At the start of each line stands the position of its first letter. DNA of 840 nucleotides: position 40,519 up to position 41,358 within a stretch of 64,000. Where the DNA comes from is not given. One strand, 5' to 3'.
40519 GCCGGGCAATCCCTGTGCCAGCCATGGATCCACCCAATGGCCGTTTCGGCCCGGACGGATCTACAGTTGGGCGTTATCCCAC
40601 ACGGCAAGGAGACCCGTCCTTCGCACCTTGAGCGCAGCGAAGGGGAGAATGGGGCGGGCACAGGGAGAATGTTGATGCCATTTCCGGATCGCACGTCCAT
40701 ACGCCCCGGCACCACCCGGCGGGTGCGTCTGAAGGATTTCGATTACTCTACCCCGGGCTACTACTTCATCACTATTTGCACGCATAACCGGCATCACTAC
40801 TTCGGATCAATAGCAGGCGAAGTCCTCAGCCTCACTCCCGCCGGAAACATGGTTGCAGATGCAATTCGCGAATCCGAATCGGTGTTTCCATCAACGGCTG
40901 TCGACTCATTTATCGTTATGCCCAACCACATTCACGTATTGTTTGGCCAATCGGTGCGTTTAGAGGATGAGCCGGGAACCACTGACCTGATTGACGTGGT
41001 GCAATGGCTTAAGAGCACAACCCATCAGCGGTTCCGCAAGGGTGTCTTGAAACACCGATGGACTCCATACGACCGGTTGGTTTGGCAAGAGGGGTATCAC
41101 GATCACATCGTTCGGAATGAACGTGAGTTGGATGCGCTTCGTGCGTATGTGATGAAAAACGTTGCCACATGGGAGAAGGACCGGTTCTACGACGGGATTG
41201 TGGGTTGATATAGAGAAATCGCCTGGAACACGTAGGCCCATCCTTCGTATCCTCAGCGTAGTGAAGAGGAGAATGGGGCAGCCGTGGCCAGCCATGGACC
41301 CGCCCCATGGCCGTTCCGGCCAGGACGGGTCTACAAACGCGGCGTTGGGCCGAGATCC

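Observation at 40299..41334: RAYT (REP-associated tyrosine transposase) embedded in its own REPIN cluster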

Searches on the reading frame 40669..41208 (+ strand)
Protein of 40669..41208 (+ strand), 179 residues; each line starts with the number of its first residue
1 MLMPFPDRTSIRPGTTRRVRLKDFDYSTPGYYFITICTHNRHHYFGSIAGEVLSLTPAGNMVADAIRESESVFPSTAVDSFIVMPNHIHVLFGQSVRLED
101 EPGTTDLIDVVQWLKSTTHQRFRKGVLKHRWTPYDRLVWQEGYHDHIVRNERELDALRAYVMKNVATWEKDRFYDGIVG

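Call 3: search_protein_families(library=pfam, proteins=[window:40669-41208:+], max_evalue=0.01)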
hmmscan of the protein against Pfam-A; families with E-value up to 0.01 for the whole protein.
window:40669-41208:+ (179 aa): 1 family
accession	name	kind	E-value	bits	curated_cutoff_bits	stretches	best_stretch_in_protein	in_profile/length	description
PF01797.21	Y1_Tnp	-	2.3e-08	34.6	23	1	77-163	42-120/121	Transposase IS200 like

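Call 4: search_protein_families(library=ncbifam, proteins=[window:40669-41208:+], max_evalue=0.01)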
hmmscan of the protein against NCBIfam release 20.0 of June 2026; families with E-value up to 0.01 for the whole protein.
window:40669-41208:+ (179 aa): 2 families
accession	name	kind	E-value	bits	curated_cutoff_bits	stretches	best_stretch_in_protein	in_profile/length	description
NF047646.1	REP_Tyr_transpos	equivalog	1.4e-16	60.7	80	1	28-164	8-130/146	REP-associated tyrosine transposase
NF033573.1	transpos_IS200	equivalog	0.0025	18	55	1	77-161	48-124/126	IS200/IS605 family transposase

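Call 12: find_homologous_proteins(query=window:40669-41208:+)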
Query window:40669-41208:+ (179 aa): 96 proteins with E <= 0.001 among 117 candidates.
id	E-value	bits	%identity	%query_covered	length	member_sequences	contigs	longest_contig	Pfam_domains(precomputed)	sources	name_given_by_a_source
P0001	6.1e-120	416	100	100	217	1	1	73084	PF01797.22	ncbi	-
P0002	1.2e-87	310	74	97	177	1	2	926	PF01797.22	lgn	-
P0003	6.2e-78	279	63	98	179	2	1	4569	PF01797.22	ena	-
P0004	1.0e-74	268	63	98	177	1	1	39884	PF01797.22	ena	-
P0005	1.7e-74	268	65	98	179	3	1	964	PF01797.22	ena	-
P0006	3.7e-74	267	65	98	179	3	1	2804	PF01797.22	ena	-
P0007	3.0e-71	257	63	98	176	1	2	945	PF01797.22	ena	-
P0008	1.8e-69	251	61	98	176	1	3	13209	PF01797.22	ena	-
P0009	4.6e-67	243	59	98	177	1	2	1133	PF01797.22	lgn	-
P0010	4.9e-65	237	57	97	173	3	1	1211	PF01797.22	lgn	-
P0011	1.3e-64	235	57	98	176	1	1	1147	PF01797.22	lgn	-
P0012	4.6e-63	230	55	98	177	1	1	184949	PF01797.22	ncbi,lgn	-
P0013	2.4e-60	221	56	96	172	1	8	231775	PF01797.22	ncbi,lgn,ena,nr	ncbi:MAG: transposase [Thermomicrobiales bacterium]|nr:transposase [Thermomicrobiales bacterium]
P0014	1.5e-58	216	51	97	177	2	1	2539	PF01797.22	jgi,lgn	jgi:putative transposase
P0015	1.6e-57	212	57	88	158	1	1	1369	PF01797.22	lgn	-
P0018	5.2e-50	188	50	92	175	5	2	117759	PF01797.22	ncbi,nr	ncbi:MAG: transposase [Thermomicrobiales bacterium]|nr:transposase [Thermomicrobiales bacterium] MCO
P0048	3.4e-22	97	37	86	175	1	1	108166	PF01797.22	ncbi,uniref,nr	ncbi:transposase [Fodinibius salsisoli]|uniref:Transposase n=1 Tax=Fodinibius salsisoli TaxID=282087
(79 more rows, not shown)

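Call 19: find_encoding_contigs(protein=P0001, flank=10000, max_places=3)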
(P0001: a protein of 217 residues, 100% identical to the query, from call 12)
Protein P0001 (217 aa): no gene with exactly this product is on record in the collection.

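Call 20: find_encoding_contigs(protein=P0013, flank=5000, max_places=8)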
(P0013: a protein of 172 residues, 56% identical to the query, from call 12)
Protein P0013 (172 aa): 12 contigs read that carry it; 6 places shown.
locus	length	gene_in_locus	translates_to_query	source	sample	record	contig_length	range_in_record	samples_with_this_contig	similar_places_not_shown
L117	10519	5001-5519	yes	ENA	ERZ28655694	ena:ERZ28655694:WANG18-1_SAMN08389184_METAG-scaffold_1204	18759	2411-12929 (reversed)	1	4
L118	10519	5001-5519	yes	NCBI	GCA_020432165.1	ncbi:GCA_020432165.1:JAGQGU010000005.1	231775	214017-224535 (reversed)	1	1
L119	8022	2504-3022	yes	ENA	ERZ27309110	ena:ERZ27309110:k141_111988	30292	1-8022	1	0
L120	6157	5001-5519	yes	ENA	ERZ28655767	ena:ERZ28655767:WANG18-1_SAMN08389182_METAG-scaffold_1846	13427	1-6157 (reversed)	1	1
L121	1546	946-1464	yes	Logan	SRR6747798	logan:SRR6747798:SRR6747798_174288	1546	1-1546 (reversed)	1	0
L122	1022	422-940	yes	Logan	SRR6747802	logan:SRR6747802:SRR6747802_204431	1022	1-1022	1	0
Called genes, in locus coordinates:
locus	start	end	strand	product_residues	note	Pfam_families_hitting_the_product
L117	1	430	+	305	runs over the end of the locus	PF19300:BPD_transp_1_N, PF00528:BPD_transp_1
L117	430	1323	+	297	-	PF12911:OppC_N, PF00528:BPD_transp_1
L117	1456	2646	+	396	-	PF01321:Creatinase_N (weak), PF00557:Peptidase_M24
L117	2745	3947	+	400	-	PF07690:MFS_1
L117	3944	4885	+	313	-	PF00491:Arginase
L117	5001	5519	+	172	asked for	PF01797:Y1_Tnp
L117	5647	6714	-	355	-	-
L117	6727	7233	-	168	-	-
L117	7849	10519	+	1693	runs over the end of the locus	?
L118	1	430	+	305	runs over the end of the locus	PF19300:BPD_transp_1_N, PF00528:BPD_transp_1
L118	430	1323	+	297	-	PF12911:OppC_N, PF00528:BPD_transp_1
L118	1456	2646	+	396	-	PF01321:Creatinase_N (weak), PF00557:Peptidase_M24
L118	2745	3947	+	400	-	PF07690:MFS_1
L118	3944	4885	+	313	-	PF00491:Arginase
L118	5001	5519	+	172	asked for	PF01797:Y1_Tnp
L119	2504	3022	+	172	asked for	PF01797:Y1_Tnp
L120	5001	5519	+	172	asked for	PF01797:Y1_Tnp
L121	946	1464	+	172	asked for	PF01797:Y1_Tnp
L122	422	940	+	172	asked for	PF01797:Y1_Tnp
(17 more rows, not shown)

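Call 23: find_encoding_contigs(protein=P0012, flank=5000, max_places=4)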
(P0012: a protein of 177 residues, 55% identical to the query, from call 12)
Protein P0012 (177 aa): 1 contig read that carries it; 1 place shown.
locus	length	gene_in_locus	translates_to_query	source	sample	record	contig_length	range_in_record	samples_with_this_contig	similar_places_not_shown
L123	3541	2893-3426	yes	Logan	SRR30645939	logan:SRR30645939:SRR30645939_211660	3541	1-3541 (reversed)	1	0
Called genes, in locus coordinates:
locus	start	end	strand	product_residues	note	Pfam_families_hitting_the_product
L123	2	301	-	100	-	?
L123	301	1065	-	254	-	PF00106:adh_short, PF08659:KR, PF13561:adh_short_C2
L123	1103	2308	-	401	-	PF07690:MFS_1, PF12832:MFS_1_like, PF13347:MFS_2 (faint)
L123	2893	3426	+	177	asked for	PF01797:Y1_Tnp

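Call 24: find_encoding_contigs(protein=P0004, flank=5000, max_places=4)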
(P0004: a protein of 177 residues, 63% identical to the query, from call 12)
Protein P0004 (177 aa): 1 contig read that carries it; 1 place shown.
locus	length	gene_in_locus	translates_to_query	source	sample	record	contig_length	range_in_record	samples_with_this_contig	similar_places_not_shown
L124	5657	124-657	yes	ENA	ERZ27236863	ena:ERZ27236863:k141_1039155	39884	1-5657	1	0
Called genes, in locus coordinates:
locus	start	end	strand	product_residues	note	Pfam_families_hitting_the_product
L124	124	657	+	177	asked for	PF01797:Y1_Tnp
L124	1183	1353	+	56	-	PF00468:Ribosomal_L34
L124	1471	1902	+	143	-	PF00825:Ribonuclease_P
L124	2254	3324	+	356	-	PF02096:60KD_IMP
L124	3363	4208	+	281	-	PF13083:KH_KhpA-B (weak), PF01424:R3H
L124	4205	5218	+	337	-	PF00294:PfkB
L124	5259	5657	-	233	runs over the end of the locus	PF07719:TPR_2 (faint)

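Call 29: search_solved_structures(query=window:40669-41208:+, max_evalue=10, show_alignments=3)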
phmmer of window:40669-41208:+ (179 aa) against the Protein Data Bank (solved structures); distinct sequences matched with E-value up to 10: 0.

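Call 31: search_solved_structures(query=A1, max_evalue=10, show_alignments=3)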
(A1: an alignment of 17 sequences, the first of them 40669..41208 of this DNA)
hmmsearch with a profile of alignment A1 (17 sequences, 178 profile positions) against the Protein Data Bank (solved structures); distinct sequences matched with E-value up to 10: 8.
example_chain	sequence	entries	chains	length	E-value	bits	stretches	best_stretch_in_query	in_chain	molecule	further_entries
4er8_A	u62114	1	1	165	6.1e-08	35.7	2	124-168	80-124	TnpArep for protein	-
2xm3_A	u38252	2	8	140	0.0014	21.5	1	74-162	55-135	TRANSPOSASE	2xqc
2xma_A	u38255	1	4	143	0.0015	21.4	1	75-162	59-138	TRANSPOSASE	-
2xo6_A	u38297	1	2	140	0.0072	19.1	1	74-160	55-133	TRANSPOSASE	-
2fyx_A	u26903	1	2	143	0.011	18.5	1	75-162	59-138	transposase, putative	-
2ec2_A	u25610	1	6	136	0.38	13.5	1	75-167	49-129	136aa long hypothetical transposase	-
8vvi_F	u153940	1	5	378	0.4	13.4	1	98-147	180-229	MotA/TolQ/ExbB proton channel domain-containing protein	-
2f4f_A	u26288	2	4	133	1.1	12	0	57-96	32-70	Transposase, putative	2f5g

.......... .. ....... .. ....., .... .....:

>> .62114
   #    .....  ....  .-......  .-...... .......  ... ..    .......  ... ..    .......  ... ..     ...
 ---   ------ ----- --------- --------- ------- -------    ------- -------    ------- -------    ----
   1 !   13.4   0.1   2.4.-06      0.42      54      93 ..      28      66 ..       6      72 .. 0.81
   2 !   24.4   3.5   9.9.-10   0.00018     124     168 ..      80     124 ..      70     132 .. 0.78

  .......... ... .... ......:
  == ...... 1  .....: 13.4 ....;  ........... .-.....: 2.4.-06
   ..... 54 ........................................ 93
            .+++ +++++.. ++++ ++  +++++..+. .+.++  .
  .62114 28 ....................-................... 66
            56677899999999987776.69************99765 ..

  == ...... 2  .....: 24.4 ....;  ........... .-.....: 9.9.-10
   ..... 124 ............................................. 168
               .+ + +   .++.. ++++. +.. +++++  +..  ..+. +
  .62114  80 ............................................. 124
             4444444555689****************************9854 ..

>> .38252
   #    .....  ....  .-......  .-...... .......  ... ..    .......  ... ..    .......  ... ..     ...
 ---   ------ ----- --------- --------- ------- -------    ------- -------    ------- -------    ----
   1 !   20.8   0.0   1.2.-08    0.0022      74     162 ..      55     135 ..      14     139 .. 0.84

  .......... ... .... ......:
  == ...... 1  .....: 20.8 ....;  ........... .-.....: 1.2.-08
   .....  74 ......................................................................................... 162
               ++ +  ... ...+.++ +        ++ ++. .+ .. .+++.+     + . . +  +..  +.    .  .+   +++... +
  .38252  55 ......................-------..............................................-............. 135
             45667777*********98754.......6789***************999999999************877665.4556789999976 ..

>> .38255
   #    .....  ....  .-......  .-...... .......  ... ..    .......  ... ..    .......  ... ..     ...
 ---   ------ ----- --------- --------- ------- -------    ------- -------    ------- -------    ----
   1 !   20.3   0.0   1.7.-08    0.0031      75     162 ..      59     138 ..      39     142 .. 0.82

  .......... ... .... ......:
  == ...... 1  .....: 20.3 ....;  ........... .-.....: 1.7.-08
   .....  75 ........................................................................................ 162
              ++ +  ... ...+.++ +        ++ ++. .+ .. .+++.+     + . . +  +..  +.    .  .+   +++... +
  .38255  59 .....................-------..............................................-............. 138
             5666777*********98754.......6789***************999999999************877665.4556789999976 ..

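Call 54: find_encoding_contigs(protein=P0004, flank=10000, max_places=2)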
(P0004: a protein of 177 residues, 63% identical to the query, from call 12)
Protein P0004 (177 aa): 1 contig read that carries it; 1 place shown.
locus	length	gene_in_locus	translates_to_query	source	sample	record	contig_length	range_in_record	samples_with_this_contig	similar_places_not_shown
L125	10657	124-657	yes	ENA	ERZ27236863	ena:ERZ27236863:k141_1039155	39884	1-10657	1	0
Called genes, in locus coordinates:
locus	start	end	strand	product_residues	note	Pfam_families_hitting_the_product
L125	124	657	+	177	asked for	PF01797:Y1_Tnp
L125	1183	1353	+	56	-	PF00468:Ribosomal_L34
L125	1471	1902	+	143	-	PF00825:Ribonuclease_P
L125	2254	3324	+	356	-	PF02096:60KD_IMP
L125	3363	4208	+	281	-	PF13083:KH_KhpA-B (weak), PF01424:R3H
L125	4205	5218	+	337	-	PF00294:PfkB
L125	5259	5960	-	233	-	PF07719:TPR_2 (faint)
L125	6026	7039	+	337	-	PF02086:MethyltransfD12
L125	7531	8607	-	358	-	PF13310:Virulence_RhuM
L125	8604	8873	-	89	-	PF12161:HsdM_N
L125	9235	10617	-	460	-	PF10396:TrmE_N, PF12631:MnmE_helical, PF13191:AAA_16 (weak), PF03193:RsgA_GTPase (faint), PF01926:MMR_HSR1, PF02421:FeoB_N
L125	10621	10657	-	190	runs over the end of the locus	-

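Call 67: find_encoding_contigs(protein=P0018, flank=1500, max_places=3)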
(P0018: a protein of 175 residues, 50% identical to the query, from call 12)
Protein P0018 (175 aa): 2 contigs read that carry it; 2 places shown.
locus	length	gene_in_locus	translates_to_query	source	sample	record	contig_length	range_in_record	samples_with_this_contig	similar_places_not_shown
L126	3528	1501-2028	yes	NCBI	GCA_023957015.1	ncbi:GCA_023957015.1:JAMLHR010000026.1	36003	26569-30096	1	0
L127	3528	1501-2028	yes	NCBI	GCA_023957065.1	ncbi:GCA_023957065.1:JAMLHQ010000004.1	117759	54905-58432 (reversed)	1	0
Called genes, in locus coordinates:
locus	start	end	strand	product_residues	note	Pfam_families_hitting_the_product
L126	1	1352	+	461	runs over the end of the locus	PF01225:Mur_ligase, PF08245:Mur_ligase_M, PF02875:Mur_ligase_C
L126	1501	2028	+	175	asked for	PF01797:Y1_Tnp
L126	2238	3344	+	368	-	PF01820:Dala_Dala_lig_N, PF02222:ATP-grasp, PF07478:Dala_Dala_lig_C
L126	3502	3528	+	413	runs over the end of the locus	PF00091:Tubulin, PF12327:FtsZ_C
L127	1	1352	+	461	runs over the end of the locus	PF01225:Mur_ligase, PF08245:Mur_ligase_M, PF02875:Mur_ligase_C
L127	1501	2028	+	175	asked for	PF01797:Y1_Tnp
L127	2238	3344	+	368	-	PF01820:Dala_Dala_lig_N, PF02222:ATP-grasp, PF07478:Dala_Dala_lig_C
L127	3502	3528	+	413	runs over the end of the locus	PF00091:Tubulin, PF12327:FtsZ_C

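Call 68: find_encoding_contigs(protein=P0048, flank=1500, max_places=3)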
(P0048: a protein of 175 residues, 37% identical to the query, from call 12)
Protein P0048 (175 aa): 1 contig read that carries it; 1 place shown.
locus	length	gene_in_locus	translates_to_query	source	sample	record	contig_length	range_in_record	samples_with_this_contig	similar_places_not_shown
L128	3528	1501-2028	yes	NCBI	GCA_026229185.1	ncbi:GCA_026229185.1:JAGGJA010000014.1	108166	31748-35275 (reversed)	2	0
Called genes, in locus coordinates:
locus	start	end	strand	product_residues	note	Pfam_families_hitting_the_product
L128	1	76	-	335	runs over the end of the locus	-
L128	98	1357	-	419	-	PF13393:tRNA-synt_His, PF00152:tRNA-synt_2 (weak), PF00587:tRNA-synt_2b, PF03129:HGTP_anticodon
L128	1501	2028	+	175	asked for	PF01797:Y1_Tnp (faint)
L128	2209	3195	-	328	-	PF08240:ADH_N, PF00107:ADH_zinc_N, PF13602:ADH_zinc_N_2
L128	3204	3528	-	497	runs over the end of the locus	PF01943:Polysacc_synt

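Call 73: predict_structure(alignment_id=A2)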
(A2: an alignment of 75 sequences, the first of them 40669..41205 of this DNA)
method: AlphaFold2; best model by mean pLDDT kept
length: 179 residues; sequences in the alignment: 75
mean_pLDDT: 87.8   pTM: 0.82
mean pLDDT of the five models: 87.8, 87.3, 87.2, 87.1, 86.4
residues with pLDDT >= 90: 133; 70-90: 17; 50-70: 12; < 50: 17
segments of 3 or more residues with pLDDT < 50: 11-19, 177-179
pLDDT, mean of each block of 10 residues (from residue 1): 50 49 90 96 94 96 98 97 97 96 92 98 98 95 94 96 83 57
secondary structure, 60 per line:
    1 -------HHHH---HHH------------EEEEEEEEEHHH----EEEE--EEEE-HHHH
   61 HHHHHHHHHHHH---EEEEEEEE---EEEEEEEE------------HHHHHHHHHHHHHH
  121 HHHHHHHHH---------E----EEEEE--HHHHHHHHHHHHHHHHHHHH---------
elements in order: H8-11 E30-38 E46-49 E52-55 H57-72 E76-83 E87-94 H107-129 E144-148 H151-170

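Call 75: fold_search(model_id=the predicted structure, library=pdb)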
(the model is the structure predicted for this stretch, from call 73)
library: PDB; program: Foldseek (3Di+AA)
matches with E <= 10: 825; with E <= 0.001: 30
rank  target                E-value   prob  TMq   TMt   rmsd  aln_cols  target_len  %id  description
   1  2xma_A                6.3e-08  1.00  0.50  0.63   6.9       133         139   20  DEINOCOCCUS RADIODURANS ISDRA2 TRANSPOSASE RIGHT END DNA COMPLEX (released 2010-10-13)
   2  2xma_E                8.2e-08  1.00  0.50  0.62   7.0       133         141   20  DEINOCOCCUS RADIODURANS ISDRA2 TRANSPOSASE RIGHT END DNA COMPLEX (released 2010-10-13)
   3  2xma_B                9.2e-08  1.00  0.50  0.64   7.0       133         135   20  DEINOCOCCUS RADIODURANS ISDRA2 TRANSPOSASE RIGHT END DNA COMPLEX (released 2010-10-13)
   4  2xqc_D                1.2e-07  1.00  0.50  0.66  11.5       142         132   18  DEINOCOCCUS RADIODURANS ISDRA2 TRANSPOSASE COMPLEXED WITH LEFT END RECOGNITION AND CLEAVAGE SITE AND ZN (released 2010-10-13)
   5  2xm3_D                1.7e-07  1.00  0.48  0.64   6.8       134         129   21  Deinococcus radiodurans ISDra2 Transposase Left end DNA complex (released 2010-10-13)
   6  2xm3_C                2.4e-07  1.00  0.50  0.68   6.4       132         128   20  Deinococcus radiodurans ISDra2 Transposase Left end DNA complex (released 2010-10-13)
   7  2xm3_A                2.9e-07  1.00  0.51  0.70   5.1       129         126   17  Deinococcus radiodurans ISDra2 Transposase Left end DNA complex (released 2010-10-13)
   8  2xm3_B                3.7e-07  1.00  0.49  0.67   5.3       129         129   18  Deinococcus radiodurans ISDra2 Transposase Left end DNA complex (released 2010-10-13)
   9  2xo6_D                4.7e-07  1.00  0.49  0.67   5.0       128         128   20  DEINOCOCCUS RADIODURANS ISDRA2 TRANSPOSASE Y132F MUTANT COMPLEXED WITH LEFT END RECOGNITION AND CLEAVAGE SITE (released 2010-10-13)
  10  4er8_A                7.8e-07  1.00  0.57  0.61   2.5       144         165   18  Structure of the REP associates tyrosine transposase bound to a REP hairpin (released 2012-08-15)
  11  2vjv_A                7.8e-07  1.00  0.51  0.71   6.1       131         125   13  Crystal structure of the IS608 transposase in complex with left end 26-mer DNA hairpin and a 6-mer DNA representing th (released 2008-02-19)
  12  2vih_B                8.4e-07  1.00  0.51  0.69   6.7       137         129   12  CRYSTAL STRUCTURE OF THE IS608 TRANSPOSASE IN COMPLEX WITH Left END 26-MER DNA (released 2008-02-19)
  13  2xo6_A                8.9e-07  1.00  0.50  0.65   9.8       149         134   19  DEINOCOCCUS RADIODURANS ISDRA2 TRANSPOSASE Y132F MUTANT COMPLEXED WITH LEFT END RECOGNITION AND CLEAVAGE SITE (released 2010-10-13)
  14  2a6m_A                1.6e-06  1.00  0.49  0.67   9.4       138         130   15  Crystal Structure of the ISHp608 Transposase (released 2005-10-25)
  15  2a6m_B                1.7e-06  1.00  0.52  0.61  12.0       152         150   13  Crystal Structure of the ISHp608 Transposase (released 2005-10-25)
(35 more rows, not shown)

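Call 78: list_cluster_members(proteins=[P0001, P0003])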
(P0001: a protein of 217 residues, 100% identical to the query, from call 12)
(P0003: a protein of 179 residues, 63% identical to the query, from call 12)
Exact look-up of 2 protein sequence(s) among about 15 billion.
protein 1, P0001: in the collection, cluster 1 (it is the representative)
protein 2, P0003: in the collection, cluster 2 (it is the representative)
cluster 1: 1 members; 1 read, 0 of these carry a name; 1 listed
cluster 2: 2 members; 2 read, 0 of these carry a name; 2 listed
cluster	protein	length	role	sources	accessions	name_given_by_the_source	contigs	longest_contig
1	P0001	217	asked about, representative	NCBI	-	-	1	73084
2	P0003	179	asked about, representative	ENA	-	-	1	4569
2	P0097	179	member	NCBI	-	-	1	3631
